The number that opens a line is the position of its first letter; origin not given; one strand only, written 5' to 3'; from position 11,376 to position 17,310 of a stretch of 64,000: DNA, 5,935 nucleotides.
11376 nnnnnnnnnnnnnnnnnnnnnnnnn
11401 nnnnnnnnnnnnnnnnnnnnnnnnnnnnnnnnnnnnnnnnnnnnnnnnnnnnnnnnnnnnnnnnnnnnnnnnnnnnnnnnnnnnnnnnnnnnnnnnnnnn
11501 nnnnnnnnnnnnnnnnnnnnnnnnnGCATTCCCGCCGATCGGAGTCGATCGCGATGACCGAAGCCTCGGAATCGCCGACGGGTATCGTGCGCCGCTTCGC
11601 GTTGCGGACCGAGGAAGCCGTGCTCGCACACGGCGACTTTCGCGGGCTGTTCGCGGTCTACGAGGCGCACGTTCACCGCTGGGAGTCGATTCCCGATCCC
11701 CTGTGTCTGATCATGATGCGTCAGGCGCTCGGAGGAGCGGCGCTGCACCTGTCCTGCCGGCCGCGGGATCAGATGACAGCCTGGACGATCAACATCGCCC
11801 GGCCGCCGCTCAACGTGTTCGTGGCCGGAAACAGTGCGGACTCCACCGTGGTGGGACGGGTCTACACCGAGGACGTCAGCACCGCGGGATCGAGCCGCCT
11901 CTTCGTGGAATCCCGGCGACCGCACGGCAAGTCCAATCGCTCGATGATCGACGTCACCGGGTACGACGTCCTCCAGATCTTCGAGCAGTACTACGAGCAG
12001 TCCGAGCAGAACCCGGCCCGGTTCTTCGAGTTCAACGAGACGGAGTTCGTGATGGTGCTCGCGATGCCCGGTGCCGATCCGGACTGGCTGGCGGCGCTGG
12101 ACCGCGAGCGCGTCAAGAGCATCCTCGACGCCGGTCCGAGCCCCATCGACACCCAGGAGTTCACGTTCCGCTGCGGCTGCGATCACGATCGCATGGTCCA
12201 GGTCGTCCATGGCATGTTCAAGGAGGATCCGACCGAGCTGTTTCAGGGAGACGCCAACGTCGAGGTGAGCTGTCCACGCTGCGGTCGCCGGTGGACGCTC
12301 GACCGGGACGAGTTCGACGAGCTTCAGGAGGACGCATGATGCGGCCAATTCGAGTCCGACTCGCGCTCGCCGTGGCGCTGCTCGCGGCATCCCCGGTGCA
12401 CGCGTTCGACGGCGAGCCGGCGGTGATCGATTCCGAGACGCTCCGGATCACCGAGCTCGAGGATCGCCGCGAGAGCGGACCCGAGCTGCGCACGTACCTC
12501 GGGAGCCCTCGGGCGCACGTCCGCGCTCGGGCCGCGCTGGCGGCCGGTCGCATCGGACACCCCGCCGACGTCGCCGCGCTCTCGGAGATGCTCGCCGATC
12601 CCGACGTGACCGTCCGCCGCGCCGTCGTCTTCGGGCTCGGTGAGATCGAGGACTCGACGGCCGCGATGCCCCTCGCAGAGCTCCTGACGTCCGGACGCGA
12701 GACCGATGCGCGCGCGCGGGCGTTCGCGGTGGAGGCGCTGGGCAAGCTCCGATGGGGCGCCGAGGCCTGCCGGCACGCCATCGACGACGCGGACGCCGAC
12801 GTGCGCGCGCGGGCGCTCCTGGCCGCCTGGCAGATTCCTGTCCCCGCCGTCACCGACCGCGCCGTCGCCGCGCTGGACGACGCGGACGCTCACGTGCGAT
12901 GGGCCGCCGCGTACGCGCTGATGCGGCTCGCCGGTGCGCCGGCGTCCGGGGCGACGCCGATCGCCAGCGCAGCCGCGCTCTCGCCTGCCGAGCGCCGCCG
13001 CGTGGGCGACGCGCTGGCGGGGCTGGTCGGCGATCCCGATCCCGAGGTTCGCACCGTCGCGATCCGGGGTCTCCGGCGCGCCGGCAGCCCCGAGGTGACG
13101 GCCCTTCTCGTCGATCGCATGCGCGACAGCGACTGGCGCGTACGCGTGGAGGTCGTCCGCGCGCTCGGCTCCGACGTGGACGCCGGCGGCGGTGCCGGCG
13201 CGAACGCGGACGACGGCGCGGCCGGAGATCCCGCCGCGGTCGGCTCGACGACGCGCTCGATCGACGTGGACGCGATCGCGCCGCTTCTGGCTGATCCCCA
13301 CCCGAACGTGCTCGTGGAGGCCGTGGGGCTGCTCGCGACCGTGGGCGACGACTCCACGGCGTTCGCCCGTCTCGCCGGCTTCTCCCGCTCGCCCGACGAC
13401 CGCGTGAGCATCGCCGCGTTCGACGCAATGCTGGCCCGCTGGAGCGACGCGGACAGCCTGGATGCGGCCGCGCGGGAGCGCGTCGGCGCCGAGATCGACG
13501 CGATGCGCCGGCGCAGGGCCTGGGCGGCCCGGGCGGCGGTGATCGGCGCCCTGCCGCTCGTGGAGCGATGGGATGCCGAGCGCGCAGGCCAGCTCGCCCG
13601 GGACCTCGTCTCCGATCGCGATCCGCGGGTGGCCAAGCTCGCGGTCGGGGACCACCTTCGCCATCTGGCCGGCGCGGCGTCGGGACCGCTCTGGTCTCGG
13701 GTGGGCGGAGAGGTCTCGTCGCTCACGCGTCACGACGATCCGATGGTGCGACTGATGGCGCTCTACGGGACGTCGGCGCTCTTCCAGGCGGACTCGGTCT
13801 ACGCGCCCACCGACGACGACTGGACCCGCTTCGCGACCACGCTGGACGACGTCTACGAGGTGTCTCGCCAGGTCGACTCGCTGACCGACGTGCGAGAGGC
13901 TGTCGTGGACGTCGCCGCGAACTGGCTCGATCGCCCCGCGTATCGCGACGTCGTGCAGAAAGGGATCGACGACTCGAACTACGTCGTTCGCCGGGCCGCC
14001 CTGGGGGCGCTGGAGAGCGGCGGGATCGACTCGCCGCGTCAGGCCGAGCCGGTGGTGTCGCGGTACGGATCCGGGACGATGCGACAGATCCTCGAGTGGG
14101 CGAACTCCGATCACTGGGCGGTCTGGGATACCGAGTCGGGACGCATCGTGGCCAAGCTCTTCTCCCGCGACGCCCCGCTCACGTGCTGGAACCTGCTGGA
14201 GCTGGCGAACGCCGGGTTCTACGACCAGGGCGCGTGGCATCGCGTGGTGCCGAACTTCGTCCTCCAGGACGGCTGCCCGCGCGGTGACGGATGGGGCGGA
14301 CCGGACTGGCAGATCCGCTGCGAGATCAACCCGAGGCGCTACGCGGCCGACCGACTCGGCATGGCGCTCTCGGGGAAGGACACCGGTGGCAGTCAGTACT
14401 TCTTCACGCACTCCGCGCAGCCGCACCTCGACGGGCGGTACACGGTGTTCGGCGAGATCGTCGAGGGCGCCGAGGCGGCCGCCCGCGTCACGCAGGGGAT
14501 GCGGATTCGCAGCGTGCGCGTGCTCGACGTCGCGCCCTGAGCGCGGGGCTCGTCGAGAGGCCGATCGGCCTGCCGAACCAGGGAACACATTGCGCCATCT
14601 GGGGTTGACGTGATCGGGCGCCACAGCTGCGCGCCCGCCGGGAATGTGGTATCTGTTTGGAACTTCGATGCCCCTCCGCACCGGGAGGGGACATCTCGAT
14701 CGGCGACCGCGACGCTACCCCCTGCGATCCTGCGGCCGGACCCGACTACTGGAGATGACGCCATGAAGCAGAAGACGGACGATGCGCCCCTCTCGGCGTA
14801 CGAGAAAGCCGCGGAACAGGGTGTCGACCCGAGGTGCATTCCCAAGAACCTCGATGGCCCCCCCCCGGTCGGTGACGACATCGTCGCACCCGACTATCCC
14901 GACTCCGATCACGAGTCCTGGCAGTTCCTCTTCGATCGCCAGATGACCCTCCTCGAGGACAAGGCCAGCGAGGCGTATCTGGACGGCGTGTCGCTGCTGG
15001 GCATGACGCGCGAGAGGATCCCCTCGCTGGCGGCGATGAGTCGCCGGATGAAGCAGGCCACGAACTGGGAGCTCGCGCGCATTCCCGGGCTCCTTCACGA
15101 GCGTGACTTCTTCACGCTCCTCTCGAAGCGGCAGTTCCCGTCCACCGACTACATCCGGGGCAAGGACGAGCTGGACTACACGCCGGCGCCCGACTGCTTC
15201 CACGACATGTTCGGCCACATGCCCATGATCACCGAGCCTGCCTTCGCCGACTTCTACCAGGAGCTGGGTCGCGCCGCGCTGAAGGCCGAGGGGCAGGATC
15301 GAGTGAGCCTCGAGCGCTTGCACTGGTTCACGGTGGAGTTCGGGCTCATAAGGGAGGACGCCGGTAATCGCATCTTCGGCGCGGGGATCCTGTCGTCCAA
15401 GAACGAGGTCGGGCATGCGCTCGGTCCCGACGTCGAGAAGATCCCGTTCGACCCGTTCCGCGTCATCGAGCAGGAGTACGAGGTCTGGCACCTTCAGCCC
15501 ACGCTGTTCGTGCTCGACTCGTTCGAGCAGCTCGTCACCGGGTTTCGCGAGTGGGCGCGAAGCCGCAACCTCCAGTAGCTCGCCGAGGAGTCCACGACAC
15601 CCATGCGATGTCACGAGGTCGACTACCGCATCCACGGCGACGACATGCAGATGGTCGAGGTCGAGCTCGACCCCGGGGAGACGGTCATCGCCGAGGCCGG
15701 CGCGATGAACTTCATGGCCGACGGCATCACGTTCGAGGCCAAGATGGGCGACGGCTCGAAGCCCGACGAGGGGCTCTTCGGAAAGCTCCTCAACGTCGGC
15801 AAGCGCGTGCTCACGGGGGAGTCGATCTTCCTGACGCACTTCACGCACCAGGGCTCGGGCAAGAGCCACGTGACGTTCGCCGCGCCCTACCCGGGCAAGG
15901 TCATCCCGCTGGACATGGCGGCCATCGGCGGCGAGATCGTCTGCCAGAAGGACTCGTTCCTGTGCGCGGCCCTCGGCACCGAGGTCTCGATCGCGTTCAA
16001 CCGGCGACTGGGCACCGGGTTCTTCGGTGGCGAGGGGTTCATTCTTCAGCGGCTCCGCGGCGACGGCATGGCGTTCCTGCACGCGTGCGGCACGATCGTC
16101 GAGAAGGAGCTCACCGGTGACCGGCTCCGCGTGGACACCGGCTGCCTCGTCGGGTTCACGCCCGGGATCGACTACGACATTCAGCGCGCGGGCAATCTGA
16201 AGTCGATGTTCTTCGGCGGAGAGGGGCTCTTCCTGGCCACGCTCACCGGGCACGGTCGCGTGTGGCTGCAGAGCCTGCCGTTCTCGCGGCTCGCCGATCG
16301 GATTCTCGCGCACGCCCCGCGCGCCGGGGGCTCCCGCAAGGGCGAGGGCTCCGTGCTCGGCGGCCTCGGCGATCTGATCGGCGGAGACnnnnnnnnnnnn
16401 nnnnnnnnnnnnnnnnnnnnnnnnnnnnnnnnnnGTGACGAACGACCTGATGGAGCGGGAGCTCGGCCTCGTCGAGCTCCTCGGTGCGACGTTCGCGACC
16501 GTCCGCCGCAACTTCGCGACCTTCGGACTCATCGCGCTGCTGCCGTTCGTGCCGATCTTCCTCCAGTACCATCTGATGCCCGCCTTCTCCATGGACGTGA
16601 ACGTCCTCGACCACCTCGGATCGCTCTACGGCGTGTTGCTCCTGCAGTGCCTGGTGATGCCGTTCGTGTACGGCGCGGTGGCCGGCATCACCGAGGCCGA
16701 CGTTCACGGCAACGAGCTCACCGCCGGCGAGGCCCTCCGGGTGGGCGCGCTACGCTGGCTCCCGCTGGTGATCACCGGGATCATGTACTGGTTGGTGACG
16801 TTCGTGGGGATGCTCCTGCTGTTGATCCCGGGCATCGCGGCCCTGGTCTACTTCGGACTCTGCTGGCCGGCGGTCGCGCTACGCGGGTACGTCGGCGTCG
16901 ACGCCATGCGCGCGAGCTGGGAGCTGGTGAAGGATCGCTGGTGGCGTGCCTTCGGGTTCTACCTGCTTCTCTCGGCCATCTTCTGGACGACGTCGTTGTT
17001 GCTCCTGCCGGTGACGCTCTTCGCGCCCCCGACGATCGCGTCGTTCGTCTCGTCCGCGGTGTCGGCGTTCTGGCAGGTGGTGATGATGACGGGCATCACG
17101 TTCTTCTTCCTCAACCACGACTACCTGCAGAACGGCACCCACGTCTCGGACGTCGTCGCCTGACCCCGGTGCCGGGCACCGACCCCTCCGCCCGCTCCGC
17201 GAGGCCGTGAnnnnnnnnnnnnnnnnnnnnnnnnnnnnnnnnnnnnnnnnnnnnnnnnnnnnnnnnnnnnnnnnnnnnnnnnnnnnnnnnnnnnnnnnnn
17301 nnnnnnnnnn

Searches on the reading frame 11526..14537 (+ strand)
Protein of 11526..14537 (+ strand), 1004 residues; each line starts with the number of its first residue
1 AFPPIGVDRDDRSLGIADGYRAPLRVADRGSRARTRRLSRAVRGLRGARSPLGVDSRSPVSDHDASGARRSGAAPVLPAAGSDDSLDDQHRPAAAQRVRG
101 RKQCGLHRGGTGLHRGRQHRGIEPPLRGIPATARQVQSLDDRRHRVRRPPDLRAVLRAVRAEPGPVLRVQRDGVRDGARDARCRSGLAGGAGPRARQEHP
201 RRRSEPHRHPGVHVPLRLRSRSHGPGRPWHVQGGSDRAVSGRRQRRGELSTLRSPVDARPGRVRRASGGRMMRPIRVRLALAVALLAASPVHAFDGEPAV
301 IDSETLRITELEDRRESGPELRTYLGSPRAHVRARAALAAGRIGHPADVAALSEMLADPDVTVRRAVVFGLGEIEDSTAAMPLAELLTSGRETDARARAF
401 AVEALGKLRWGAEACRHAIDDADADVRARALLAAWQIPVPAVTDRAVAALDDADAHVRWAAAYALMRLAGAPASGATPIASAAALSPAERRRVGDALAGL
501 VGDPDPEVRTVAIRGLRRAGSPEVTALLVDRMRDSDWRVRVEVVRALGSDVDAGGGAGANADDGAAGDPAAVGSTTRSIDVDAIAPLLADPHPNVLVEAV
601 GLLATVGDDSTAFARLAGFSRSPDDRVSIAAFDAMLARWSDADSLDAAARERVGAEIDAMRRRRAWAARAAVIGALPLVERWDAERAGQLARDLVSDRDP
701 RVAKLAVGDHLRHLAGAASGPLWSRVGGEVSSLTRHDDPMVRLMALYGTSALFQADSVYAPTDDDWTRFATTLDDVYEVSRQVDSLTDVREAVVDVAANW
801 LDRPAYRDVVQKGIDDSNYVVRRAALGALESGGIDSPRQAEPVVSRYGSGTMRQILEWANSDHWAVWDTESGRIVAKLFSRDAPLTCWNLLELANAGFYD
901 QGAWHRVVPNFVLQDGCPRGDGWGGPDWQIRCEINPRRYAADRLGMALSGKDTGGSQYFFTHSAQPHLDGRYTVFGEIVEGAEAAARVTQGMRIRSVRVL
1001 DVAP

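Call 7: search_protein_families(library=pfam, proteins=[window:11526-14537:+], max_evalue=0.001)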
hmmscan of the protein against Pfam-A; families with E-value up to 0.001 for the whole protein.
window:11526-14537:+ (1004 aa): 4 families
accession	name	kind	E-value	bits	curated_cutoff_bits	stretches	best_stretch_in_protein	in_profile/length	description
PF13646.12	HEAT_2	-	1.5e-40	137.8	27.7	5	497-548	5-56/88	HEAT repeats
PF00160.26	Pro_isomerase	-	4.7e-28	98.9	21.7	1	869-990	6-139/159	Cyclophilin type peptidyl-prolyl cis-trans isomerase/CLD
PF02985.28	HEAT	-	5.9e-16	57.5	23.5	0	351-374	4-27/31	HEAT repeat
PF12717.13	Cnd1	-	0.00094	19.7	26.4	0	427-513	3-79/162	non-SMC mitotic condensation complex subunit 1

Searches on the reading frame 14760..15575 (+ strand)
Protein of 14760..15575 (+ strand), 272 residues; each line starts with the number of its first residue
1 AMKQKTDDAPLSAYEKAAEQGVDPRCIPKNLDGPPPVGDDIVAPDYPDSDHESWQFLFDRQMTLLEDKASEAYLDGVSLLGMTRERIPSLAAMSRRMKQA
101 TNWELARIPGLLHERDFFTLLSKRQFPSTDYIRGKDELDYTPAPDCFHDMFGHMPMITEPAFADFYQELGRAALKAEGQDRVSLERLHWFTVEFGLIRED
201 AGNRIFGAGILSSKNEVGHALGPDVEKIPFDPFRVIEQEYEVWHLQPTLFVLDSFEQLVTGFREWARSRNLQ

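Call 4: search_protein_families(library=pfam, proteins=[window:14760-15575:+], max_evalue=0.01)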
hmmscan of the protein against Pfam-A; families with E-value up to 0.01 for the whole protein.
window:14760-15575:+ (272 aa): 1 family
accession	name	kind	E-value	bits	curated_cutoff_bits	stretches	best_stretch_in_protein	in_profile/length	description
PF00351.26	Biopterin_H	-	6.2e-54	183.7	22.7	1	38-268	53-287/331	Biopterin-dependent aromatic amino acid hydroxylase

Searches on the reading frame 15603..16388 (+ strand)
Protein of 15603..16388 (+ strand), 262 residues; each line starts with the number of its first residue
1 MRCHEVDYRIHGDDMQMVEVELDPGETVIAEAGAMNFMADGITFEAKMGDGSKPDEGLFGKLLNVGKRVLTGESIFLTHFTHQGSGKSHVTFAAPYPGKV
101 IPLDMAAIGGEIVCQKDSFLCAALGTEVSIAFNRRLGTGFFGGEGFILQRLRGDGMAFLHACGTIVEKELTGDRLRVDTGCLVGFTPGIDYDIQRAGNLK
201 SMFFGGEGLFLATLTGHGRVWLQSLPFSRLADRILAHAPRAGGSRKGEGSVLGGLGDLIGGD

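Call 4: search_protein_families(library=pfam, proteins=[window:15603-16388:+], max_evalue=0.01)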
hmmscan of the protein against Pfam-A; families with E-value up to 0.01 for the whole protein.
window:15603-16388:+ (262 aa): 1 family
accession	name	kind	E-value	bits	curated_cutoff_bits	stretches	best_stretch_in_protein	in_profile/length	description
PF01987.23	AIM24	-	4.3e-74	249.1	25.7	1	8-225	1-205/205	Mitochondrial biogenesis AIM24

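Call 38: search_protein_families(library=ncbifam, proteins=[window:15603-16388:+], max_evalue=0.01)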
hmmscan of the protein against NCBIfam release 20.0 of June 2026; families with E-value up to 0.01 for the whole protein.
window:15603-16388:+ (262 aa): 1 family
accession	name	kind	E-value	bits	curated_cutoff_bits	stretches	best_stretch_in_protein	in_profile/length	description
TIGR00266.1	TIGR00266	hypoth_equivalog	1.9e-36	125.7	96.6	1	7-225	2-205/222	TIGR00266 family protein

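Call 81: search_protein_families(library=padloc, proteins=[window:15603-16388:+], max_evalue=0.01)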
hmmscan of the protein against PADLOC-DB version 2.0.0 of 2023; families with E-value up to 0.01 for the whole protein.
window:15603-16388:+ (262 aa): 0 families

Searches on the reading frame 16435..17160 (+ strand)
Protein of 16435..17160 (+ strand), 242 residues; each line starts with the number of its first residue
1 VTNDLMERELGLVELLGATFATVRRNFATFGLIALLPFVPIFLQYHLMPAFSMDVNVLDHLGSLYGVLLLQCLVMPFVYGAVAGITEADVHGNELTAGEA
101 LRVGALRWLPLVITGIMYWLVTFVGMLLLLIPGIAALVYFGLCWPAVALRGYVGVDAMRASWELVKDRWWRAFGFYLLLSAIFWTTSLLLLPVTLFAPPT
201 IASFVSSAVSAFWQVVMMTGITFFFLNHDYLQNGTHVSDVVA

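Call 4: search_protein_families(library=pfam, proteins=[window:16435-17160:+], max_evalue=0.01)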
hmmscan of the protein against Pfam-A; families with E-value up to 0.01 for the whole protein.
window:16435-17160:+ (242 aa): 1 family
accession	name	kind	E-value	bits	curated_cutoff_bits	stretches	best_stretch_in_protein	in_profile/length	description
PF25231.1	DUF7847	-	6e-06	26.2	28.7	1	19-138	10-113/252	Domain of unknown function (DUF7847)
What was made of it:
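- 16435..17163 (+): Neighbouring multi-pass membrane protein (weak DUF7847/UPF0259-YciC-like). It shares the variable slot with the hcp genes, but no functional link is shown. Pfam gives 26.2 bits, below the 28.7 cutoff (call 4).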

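Call 38: search_protein_families(library=ncbifam, proteins=[window:16435-17160:+], max_evalue=0.01)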
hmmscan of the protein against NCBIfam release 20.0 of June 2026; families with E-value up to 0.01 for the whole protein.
window:16435-17160:+ (242 aa): 1 family
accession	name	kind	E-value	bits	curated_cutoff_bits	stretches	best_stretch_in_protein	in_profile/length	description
NF002774.0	PRK02868.1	equivalog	0.0035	17.1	227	1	92-218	110-235/248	YciC family protein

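Call 72: find_homologous_proteins(query=window:16435-17160:+, max_evalue=0.001)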
Query window:16435-17160:+ (242 aa): 4 proteins with E <= 0.001 among 4279 candidates.
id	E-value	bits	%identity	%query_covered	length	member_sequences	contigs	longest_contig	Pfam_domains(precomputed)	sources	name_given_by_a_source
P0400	6.2e-154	528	100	100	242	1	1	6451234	PF25231.2,PF06790.18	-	-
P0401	7.3e-5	40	33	46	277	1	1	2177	PF06790.18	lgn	-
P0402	3.5e-4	38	29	45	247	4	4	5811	PF25231.2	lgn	-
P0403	4.1e-4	38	28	70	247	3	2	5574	PF25231.2,PF06790.18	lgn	-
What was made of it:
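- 16435..17163 (+): Only three weak homologues were found among 5.8 billion clusters (call 72).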

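Call 73: find_encoding_contigs(protein=P0403, flank=6000, max_places=3)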
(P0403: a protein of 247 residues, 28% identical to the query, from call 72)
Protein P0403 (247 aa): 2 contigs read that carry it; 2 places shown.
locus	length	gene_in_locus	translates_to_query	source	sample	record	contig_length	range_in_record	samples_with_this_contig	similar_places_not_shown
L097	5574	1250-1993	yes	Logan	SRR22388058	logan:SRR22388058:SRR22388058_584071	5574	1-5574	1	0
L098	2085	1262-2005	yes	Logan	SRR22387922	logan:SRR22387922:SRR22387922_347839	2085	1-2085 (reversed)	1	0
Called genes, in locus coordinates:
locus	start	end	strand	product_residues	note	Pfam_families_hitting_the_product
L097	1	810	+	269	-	?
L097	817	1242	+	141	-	-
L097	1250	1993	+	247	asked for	PF25231:DUF7847, PF06790:UPF0259 (weak)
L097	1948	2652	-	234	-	PF01325:Fe_dep_repress, PF02742:Fe_dep_repr_C, PF04023:FeoA (weak)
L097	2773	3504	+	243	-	PF13545:HTH_Crp_2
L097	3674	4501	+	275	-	PF01522:Polysacc_deac_1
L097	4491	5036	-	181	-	PF00702:Hydrolase, PF13419:HAD_2 (weak)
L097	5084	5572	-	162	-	?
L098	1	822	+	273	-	?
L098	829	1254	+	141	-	-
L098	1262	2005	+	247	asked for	PF25231:DUF7847, PF06790:UPF0259 (weak)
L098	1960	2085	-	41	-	?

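Call 74: find_encoding_contigs(protein=P0402, flank=6000, max_places=4)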
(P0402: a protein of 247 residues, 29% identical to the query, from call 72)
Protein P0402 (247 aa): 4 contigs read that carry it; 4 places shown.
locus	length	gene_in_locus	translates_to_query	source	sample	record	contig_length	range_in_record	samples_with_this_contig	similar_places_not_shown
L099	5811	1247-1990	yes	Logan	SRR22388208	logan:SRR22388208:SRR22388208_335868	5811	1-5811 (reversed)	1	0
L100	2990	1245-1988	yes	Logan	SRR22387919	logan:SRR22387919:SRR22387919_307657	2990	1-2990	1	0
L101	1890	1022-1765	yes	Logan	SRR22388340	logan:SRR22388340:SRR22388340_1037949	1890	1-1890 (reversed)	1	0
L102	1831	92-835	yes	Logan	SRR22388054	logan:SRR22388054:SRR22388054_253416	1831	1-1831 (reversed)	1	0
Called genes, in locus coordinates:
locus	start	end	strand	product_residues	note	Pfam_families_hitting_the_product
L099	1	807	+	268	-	?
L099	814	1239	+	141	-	-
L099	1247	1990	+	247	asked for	PF25231:DUF7847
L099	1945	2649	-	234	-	PF01325:Fe_dep_repress, PF04023:FeoA (faint), PF02742:Fe_dep_repr_C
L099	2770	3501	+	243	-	PF13545:HTH_Crp_2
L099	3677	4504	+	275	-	PF01522:Polysacc_deac_1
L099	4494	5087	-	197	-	PF00702:Hydrolase, PF13419:HAD_2 (weak)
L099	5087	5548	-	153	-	-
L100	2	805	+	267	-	?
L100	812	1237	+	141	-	-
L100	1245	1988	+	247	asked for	PF25231:DUF7847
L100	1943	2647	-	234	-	PF01325:Fe_dep_repress, PF04023:FeoA (faint), PF02742:Fe_dep_repr_C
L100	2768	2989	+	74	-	?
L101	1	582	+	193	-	?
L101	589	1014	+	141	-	-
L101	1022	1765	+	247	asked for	PF25231:DUF7847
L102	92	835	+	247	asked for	PF25231:DUF7847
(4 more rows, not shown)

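Call 81: search_protein_families(library=padloc, proteins=[window:16435-17160:+], max_evalue=0.01)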
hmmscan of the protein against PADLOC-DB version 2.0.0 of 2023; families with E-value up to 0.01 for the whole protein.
window:16435-17160:+ (242 aa): 0 families
